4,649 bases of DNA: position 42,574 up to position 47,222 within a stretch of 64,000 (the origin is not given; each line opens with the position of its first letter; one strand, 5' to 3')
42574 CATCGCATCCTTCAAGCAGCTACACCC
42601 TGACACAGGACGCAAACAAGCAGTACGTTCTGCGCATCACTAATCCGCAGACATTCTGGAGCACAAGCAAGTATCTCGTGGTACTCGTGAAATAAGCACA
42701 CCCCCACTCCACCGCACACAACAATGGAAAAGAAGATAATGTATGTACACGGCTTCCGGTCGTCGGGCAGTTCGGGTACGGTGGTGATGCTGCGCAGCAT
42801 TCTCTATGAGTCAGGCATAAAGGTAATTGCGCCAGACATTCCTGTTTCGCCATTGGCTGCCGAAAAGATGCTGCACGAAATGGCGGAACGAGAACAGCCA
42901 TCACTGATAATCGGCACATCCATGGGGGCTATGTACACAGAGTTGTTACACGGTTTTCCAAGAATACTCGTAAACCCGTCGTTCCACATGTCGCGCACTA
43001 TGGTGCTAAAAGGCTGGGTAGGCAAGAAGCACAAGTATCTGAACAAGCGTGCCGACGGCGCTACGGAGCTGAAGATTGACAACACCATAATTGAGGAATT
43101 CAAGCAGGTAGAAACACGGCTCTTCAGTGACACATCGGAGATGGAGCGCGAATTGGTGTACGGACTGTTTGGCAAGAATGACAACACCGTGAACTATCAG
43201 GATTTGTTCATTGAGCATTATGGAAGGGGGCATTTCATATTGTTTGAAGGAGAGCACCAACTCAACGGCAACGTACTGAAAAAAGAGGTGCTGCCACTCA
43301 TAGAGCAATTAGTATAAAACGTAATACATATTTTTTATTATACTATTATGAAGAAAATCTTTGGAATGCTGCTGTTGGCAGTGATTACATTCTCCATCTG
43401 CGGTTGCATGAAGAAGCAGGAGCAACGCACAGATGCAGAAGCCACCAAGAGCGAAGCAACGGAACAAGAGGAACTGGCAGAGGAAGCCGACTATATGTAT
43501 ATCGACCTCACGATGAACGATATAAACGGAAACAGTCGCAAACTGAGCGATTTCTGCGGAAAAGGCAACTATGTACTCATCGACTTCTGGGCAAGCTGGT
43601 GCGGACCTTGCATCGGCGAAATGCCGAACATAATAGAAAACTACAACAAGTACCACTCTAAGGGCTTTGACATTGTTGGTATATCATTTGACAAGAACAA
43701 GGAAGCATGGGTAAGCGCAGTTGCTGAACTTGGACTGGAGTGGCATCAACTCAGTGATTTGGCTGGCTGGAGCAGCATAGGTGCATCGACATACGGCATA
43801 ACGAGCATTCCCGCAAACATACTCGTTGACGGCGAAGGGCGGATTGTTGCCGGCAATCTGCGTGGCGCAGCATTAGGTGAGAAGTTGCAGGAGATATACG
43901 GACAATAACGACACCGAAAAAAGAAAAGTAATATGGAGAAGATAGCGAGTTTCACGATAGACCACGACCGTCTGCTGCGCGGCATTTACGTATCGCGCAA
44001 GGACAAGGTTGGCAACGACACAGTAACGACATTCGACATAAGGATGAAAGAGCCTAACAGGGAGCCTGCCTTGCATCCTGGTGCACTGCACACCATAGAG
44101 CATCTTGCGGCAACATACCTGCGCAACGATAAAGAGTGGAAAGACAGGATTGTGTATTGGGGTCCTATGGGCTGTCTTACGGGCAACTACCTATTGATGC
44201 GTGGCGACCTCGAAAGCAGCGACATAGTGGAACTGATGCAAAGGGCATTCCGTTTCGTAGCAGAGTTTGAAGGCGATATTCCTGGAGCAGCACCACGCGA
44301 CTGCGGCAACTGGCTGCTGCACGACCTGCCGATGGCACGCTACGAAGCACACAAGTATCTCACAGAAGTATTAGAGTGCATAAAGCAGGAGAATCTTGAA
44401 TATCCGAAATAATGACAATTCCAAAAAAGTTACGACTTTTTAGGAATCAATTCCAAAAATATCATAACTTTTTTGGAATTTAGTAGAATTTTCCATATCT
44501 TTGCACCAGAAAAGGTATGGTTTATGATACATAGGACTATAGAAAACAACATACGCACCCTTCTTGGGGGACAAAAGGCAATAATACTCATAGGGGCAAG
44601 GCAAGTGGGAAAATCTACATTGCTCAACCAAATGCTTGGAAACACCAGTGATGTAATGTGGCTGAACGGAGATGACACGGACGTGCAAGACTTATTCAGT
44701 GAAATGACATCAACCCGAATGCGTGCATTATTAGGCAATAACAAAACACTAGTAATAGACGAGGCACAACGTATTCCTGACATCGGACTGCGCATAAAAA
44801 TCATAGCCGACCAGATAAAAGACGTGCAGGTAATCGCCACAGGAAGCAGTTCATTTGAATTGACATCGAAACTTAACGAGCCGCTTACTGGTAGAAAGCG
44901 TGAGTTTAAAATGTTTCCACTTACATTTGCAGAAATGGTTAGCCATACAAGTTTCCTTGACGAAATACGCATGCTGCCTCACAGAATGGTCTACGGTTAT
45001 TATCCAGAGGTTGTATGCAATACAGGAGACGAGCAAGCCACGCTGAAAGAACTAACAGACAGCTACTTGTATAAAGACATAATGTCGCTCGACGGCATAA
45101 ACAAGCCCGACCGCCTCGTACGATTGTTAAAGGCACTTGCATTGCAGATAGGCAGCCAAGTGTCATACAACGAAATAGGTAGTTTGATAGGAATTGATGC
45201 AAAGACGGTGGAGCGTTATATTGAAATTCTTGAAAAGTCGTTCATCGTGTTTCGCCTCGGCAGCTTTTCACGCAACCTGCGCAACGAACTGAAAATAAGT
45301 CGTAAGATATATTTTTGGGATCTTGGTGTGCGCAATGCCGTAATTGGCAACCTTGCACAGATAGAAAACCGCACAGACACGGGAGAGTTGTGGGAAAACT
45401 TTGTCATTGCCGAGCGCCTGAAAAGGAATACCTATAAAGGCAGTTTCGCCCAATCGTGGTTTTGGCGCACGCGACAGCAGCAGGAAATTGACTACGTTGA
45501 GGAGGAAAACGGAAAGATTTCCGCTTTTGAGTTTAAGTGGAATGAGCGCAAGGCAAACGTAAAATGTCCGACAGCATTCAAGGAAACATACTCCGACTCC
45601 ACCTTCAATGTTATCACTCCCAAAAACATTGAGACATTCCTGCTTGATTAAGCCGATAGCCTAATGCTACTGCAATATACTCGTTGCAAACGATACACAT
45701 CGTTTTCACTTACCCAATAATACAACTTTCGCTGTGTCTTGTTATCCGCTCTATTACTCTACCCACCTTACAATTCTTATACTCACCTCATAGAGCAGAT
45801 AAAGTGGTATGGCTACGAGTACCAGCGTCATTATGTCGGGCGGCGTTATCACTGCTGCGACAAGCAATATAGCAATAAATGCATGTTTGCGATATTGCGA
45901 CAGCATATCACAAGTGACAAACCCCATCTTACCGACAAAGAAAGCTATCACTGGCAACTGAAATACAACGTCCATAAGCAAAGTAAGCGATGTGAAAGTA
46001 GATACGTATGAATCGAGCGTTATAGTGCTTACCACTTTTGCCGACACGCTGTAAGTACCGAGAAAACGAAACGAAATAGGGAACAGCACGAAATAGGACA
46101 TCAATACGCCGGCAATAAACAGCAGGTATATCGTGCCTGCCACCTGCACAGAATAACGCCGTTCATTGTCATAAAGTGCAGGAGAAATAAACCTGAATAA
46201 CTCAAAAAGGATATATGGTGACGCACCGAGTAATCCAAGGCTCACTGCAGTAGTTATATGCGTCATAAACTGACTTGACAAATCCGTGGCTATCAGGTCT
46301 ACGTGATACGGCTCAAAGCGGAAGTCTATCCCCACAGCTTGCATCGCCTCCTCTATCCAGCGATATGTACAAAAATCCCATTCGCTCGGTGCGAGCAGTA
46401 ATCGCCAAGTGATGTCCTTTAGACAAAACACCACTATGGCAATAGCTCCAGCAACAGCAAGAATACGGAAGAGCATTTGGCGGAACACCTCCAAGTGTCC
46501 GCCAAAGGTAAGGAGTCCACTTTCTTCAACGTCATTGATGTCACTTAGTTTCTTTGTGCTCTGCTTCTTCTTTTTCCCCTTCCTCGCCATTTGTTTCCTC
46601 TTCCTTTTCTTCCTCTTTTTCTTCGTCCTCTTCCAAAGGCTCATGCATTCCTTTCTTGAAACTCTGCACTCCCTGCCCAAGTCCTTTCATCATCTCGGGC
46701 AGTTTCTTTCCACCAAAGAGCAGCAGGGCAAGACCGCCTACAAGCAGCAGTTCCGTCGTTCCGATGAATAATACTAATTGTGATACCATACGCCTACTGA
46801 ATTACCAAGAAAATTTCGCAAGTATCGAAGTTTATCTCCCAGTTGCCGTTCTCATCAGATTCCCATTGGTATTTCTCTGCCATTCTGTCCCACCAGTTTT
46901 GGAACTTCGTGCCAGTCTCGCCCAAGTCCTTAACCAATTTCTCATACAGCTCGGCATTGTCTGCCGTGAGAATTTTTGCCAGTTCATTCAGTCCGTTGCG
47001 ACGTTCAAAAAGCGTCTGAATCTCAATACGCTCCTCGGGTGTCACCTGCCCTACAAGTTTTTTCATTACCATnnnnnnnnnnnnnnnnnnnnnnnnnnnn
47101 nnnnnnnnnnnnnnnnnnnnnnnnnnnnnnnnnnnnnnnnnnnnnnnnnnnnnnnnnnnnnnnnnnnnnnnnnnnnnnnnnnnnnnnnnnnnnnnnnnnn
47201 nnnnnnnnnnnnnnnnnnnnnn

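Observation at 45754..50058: Self-contained RiPP-like operon: Tat-signal CXXX peptide, two-component radical SAM maturase and a dedicated TatA/TatC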

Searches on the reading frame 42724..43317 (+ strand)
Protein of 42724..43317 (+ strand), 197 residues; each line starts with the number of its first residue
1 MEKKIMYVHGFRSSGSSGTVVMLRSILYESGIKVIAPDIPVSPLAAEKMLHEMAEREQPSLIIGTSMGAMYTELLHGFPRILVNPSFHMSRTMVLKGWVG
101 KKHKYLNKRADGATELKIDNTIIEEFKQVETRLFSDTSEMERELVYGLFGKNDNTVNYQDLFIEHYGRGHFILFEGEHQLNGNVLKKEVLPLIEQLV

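Call 71: search_protein_families(library=pfam, proteins=[window:42724-43317:+], max_evalue=0.001)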
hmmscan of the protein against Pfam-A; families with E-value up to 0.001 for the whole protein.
window:42724-43317:+ (197 aa): 1 family
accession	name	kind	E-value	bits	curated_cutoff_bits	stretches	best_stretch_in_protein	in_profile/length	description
PF05728.18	UPF0227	-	9.6e-11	42.4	21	1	4-181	1-173/187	Uncharacterised protein family (UPF0227)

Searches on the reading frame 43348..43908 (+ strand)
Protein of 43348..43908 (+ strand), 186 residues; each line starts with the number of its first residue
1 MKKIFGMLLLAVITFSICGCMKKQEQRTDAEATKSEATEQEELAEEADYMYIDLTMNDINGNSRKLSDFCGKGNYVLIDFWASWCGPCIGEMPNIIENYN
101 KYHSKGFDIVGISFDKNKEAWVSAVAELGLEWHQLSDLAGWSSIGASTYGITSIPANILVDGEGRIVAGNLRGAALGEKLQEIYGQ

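Call 71: search_protein_families(library=pfam, proteins=[window:43348-43908:+], max_evalue=0.001)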
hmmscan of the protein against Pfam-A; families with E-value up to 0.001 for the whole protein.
window:43348-43908:+ (186 aa): 7 families
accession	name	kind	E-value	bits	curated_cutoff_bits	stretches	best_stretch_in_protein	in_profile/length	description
PF13905.12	Thioredoxin_8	-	1.8e-16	60.7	27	1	73-166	1-94/94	Thioredoxin-like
PF00578.27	AhpC-TSA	-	5.8e-16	59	26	1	52-167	6-122/124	AhpC/TSA family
PF08534.16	Redoxin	-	5.2e-15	56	26.6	1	59-170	16-132/148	Redoxin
PF00085.26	Thioredoxin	-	1.5e-07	31.8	23.5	1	74-119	19-63/103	Thioredoxin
PF13098.12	Thioredoxin_2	-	3.4e-05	24.6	27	1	71-181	3-101/104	Thioredoxin-like domain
PF00255.25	GSHPx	-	0.00011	22.2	27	0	53-112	3-59/108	Glutathione peroxidase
PF15330.11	SIT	-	0.00093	20.1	27.6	0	4-61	6-65/114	SHP2-interacting transmembrane adaptor protein, SIT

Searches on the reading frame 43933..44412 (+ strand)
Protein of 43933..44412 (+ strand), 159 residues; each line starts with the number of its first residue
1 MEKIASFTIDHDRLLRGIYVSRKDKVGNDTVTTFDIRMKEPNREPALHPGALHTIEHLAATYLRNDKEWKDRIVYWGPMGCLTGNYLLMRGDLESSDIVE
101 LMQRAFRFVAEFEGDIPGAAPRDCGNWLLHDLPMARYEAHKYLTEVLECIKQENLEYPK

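Call 71: search_protein_families(library=pfam, proteins=[window:43933-44412:+], max_evalue=0.001)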
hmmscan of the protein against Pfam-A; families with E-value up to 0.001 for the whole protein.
window:43933-44412:+ (159 aa): 1 family
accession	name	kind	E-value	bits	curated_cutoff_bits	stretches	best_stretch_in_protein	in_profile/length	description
PF02664.20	LuxS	-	1.5e-59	200.6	27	1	3-151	1-153/154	S-Ribosylhomocysteinase (LuxS)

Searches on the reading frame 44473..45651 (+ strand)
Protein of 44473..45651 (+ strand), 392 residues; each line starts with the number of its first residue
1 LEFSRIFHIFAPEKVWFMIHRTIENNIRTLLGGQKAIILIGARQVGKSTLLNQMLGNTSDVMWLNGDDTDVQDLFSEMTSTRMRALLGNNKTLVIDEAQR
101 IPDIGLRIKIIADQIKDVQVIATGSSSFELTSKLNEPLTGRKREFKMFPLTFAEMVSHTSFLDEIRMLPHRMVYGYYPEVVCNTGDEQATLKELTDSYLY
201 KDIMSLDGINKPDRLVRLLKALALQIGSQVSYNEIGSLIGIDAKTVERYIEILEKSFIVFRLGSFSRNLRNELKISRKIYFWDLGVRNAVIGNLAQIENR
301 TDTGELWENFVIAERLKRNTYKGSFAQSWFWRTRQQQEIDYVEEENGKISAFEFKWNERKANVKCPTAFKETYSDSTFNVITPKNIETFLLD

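Call 71: search_protein_families(library=pfam, proteins=[window:44473-45651:+], max_evalue=0.001)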
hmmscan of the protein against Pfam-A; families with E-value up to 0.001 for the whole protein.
window:44473-45651:+ (392 aa): 4 families
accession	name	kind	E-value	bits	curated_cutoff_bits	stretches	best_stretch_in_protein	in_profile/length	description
PF13635.12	DUF4143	-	4.1e-42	144.1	28.1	1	201-357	2-160/160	Domain of unknown function (DUF4143)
PF13173.12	AAA_14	-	6.5e-30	104.2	27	1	34-155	2-128/129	AAA domain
PF13401.12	AAA_22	-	4e-05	24.4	27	0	73-128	70-126/130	AAA domain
PF01443.25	Viral_helicase1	-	0.00051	20.4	21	0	121-188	23-96/228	Viral superfamily 1 RNA helicase core domain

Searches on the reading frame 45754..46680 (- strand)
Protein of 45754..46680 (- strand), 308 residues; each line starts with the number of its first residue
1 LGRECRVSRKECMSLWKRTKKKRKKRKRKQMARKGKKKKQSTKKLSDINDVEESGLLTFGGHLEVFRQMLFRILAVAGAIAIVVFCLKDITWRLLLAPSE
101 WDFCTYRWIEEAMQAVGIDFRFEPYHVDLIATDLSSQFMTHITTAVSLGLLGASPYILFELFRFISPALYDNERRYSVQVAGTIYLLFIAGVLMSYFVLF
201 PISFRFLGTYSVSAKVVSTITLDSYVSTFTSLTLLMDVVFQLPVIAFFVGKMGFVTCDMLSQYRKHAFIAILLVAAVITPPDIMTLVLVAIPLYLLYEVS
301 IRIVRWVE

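Call 3: search_protein_families(library=ncbifam, proteins=[window:45754-46680:-], max_evalue=0.01)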
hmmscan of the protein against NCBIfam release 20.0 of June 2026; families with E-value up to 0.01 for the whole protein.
window:45754-46680:- (308 aa): 3 families
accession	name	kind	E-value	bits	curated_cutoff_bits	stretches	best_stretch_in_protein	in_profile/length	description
TIGR00945.1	tatC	equivalog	4.3e-42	144.5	132.7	1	62-297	4-215/215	twin-arginine translocase subunit TatC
TIGR01912.1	TatC-Arch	equivalog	2.1e-39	135.6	192.6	1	121-307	45-232/234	Sec-independent protein translocase TatC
NF008174.0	PRK10921.1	equivalog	2.7e-30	105.8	432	1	125-306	55-235/258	Sec-independent protein translocase subunit TatC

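Call 4: search_protein_families(library=pfam, proteins=[window:45754-46680:-], max_evalue=0.01)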
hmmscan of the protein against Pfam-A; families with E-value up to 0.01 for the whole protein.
window:45754-46680:- (308 aa): 1 family
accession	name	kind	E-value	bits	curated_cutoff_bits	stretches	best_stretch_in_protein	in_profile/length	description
PF00902.23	TatC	-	7.1e-55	186.5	25.1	1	62-292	2-208/208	Sec-independent protein translocase protein (TatC)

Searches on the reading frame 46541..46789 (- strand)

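Call 3: search_protein_families(library=ncbifam, proteins=[window:46541-46789:-], max_evalue=0.01)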
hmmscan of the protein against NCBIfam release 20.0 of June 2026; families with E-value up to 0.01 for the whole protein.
window:46541-46789:- (82 aa): 18 families
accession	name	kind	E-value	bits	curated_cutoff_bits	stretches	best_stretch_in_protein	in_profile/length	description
TIGR01411.1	tatAE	subfamily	2.3e-15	55.9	53.9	1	9-51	2-44/47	twin-arginine translocase TatA/TatE family subunit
NF011430.0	PRK14861.1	subfamily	1.9e-14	52.9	62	1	9-64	5-60/61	twin arginine translocase protein A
NF001940.0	PRK00720.1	equivalog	3.2e-11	43.2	83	1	15-79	10-75/78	twin-arginine translocase TatA/TatE family subunit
NF011429.0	PRK14857.1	equivalog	4.1e-11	43.1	77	1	8-79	5-75/91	TatA/E family twin arginine-targeting protein translocase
NF002500.0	PRK01833.1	equivalog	3.2e-09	37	115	1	9-75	4-70/74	Sec-independent protein translocase subunit TatA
NF002960.0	PRK03625.1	equivalog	8.3e-09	35.6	92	1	9-69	4-61/67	twin-arginine translocase subunit TatE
NF002813.0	PRK02958.1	equivalog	1.4e-08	34.8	83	1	15-74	10-69/73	Sec-independent protein translocase subunit TatA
NF002402.0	PRK01470.1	equivalog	2.1e-08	33.6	71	1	11-56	5-50/53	twin arginine translocase protein A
NF003396.0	PRK04598.1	equivalog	2.2e-08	34.4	121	1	12-78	7-72/81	Sec-independent protein translocase subunit TatA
NF001854.0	PRK00575.1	equivalog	3.2e-08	34.2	72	1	11-72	6-66/94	Sec-independent protein translocase subunit TatA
NF003393.0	PRK04561.1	equivalog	1.3e-07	31.4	104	1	15-78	10-70/75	twin arginine translocase protein A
NF002448.0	PRK01614.1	equivalog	3.1e-07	30.6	83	1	10-78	5-69/85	Sec-independent protein translocase subunit TatA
NF047942.1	TatA_Rickett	exception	5.5e-07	29.1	90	1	9-50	3-44/45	twin-arginine translocase TatA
TIGR01410.1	tatB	equivalog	4e-06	27.3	56.5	1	9-71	3-63/80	Sec-independent protein translocase protein TatB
NF002922.0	PRK03554.1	equivalog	8.7e-06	26.2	125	1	12-62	7-53/89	Sec-independent protein translocase subunit TatA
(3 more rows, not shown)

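Call 4: search_protein_families(library=pfam, proteins=[window:46541-46789:-], max_evalue=0.01)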
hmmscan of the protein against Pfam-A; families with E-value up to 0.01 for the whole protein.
window:46541-46789:- (82 aa): 1 family
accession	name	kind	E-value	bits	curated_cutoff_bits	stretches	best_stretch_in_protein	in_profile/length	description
PF02416.21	TatA_B_E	-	5.6e-13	48.4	21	1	9-60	1-52/53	mttA/Hcf106 family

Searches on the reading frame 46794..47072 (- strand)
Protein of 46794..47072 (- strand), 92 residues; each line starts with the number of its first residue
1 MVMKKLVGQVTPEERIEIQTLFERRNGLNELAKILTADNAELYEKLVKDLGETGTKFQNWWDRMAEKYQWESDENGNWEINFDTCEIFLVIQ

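Call 3: search_protein_families(library=ncbifam, proteins=[window:46794-47072:-], max_evalue=0.01)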
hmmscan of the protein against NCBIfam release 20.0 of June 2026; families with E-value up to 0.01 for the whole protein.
window:46794-47072:- (92 aa): 1 family
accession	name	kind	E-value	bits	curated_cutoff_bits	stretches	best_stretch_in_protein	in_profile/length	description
TIGR04116.1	CXXX_rpt_assoc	equivalog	4.8e-30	103.6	50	1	7-89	2-90/90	CXXX repeat peptide modification system protein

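Call 4: search_protein_families(library=pfam, proteins=[window:46794-47072:-], max_evalue=0.01)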
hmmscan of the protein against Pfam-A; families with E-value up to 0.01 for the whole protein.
window:46794-47072:- (92 aa): 1 family
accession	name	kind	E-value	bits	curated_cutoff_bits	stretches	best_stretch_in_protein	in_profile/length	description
PF13936.12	HTH_38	-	0.0039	17.3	27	1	9-35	4-30/44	Helix-turn-helix domain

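Call 41: find_homologous_proteins(query=window:46794-47072:-, max_evalue=0.001)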
Query window:46794-47072:- (92 aa): 7328 proteins with E <= 0.001 among 7329 candidates; the best 120 are listed.
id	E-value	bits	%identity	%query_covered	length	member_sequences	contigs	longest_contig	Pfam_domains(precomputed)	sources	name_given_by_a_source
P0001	9.0e-51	187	93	98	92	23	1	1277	-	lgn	-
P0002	9.6e-51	187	94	98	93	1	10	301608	-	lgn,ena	-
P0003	2.2e-50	186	92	98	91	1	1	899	-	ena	-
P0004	2.7e-50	186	91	100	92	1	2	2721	-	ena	-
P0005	2.8e-50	186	92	98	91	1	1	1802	-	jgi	-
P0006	4.2e-50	185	91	100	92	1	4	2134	-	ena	-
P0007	4.5e-50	185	93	98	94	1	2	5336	-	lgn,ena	-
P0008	4.5e-50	185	93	98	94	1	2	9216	-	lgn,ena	-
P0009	4.8e-50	185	89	100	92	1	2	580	-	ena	-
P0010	6.6e-50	185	93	96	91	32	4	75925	-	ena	-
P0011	1.1e-49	184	91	100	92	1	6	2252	-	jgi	jgi:CXXX repeat modification system protein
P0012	1.2e-49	184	91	98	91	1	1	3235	-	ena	-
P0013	1.2e-49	184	91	100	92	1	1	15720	-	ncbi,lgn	-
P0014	1.7e-49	183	94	97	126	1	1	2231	-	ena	-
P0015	1.8e-49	183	89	100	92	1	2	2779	-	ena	-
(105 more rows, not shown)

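Call 50: predict_structure(alignment_id=A2)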
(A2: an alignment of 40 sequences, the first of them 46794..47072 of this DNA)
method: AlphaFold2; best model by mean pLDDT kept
length: 92 residues; sequences in the alignment: 40
mean_pLDDT: 91.3   pTM: 0.76
mean pLDDT of the five models: 91.3, 91.3, 89.1, 87.6, 85.7
residues with pLDDT >= 90: 66; 70-90: 23; 50-70: 3; < 50: 0
segments of 3 or more residues with pLDDT < 50: none
pLDDT, mean of each block of 10 residues (from residue 1): 91 96 91 78 88 94 96 93 96 88
secondary structure, 60 per line:
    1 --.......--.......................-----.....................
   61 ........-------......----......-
elements in order: E3-9 H12-34 H40-68 E76-81 E86-91

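Call 53: fold_search(model_id=the predicted structure, library=pdb)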
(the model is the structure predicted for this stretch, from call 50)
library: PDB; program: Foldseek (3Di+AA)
matches with E <= 10: 343; with E <= 0.001: 0
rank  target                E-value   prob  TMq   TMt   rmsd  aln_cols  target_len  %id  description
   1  7f0r_C                4.4e-01  0.15  0.33  0.03  12.9       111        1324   19  Cryo-EM structure of Pseudomonas aeruginosa SutA transcription activation complex (released 2022-07-27)
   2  4dk1_A                5.1e-01  0.41  0.49  0.20  10.2       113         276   16  Crystal Structure of MacA-MexA chimeric protein, containing the Pseudomonas aeruginosa MexA alpha-hairpin domain. (released 2012-03-07)
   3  4dk1_B                8.6e-01  0.35  0.50  0.19   9.2       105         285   15  Crystal Structure of MacA-MexA chimeric protein, containing the Pseudomonas aeruginosa MexA alpha-hairpin domain. (released 2012-03-07)
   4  6szs_N                9.2e-01  0.09  0.26  0.22  11.8        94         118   15  Release factor-dependent ribosome rescue by BrfA in the Gram-positive bacterium Bacillus subtilis (released 2019-12-04)
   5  2js5_MODEL_1_A        9.8e-01  0.80  0.58  0.73   3.1        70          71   11  NMR Structure of protein Q60C73_METCA. Northeast Structural Genomics Consortium target McR1 (released 2007-07-31)
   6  4dk1_C                1.1e+00  0.30  0.50  0.20   9.1       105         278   15  Crystal Structure of MacA-MexA chimeric protein, containing the Pseudomonas aeruginosa MexA alpha-hairpin domain. (released 2012-03-07)
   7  4l8j                  1.1e+00  0.25  0.48  0.16  10.5       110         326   13  Crystal structure of a Putative efflux transporter (BACEGG_01895) from Bacteroides eggerthii DSM 20697 at 2.06 A resolut (released 2013-07-03)
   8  6iol_N                1.1e+00  0.25  0.50  0.16   9.6       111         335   16  Cryo-EM structure of multidrug efflux pump MexAB-OprM (60 degree state) (released 2019-04-03)
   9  3tkl_B                1.1e+00  0.47  0.56  0.28  11.0       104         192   10  Crystal structure of the GTP-bound Rab1a in complex with the coiled-coil domain of LidA from Legionella pneumophila (released 2012-06-27)
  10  9gdq_C                1.1e+00  0.12  0.36  0.03  12.7       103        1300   17  Cryo-EM structure of Vibrio cholerae RNA polymerase Transcription Activation Complex with ToxR transcription factor an (released 2025-12-17)
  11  4dci_A                1.3e+00  0.28  0.45  0.29  13.2       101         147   14  Crystal structure of unknown funciton protein from Synechococcus sp. WH 8102 (released 2012-02-01)
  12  6iol_K                1.4e+00  0.41  0.49  0.16   5.3        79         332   16  Cryo-EM structure of multidrug efflux pump MexAB-OprM (60 degree state) (released 2019-04-03)
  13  6iol_L                1.4e+00  0.21  0.49  0.16   9.6       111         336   16  Cryo-EM structure of multidrug efflux pump MexAB-OprM (60 degree state) (released 2019-04-03)
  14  3csx_B                1.5e+00  0.16  0.37  0.44   5.1        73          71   26  Structural characterization of a protein in the DUF683 family- crystal structure of cce_0567 from the cyanobacterium C (released 2008-06-10)
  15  9hcd_Y                1.5e+00  0.11  0.34  0.20  12.1        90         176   18  Mouse mitoribosome large subunit assembly intermediate (with uL16m) bound to MRM3-dimer, DDX28 and the MALSU-L0R8F8-mt (released 2025-06-11)
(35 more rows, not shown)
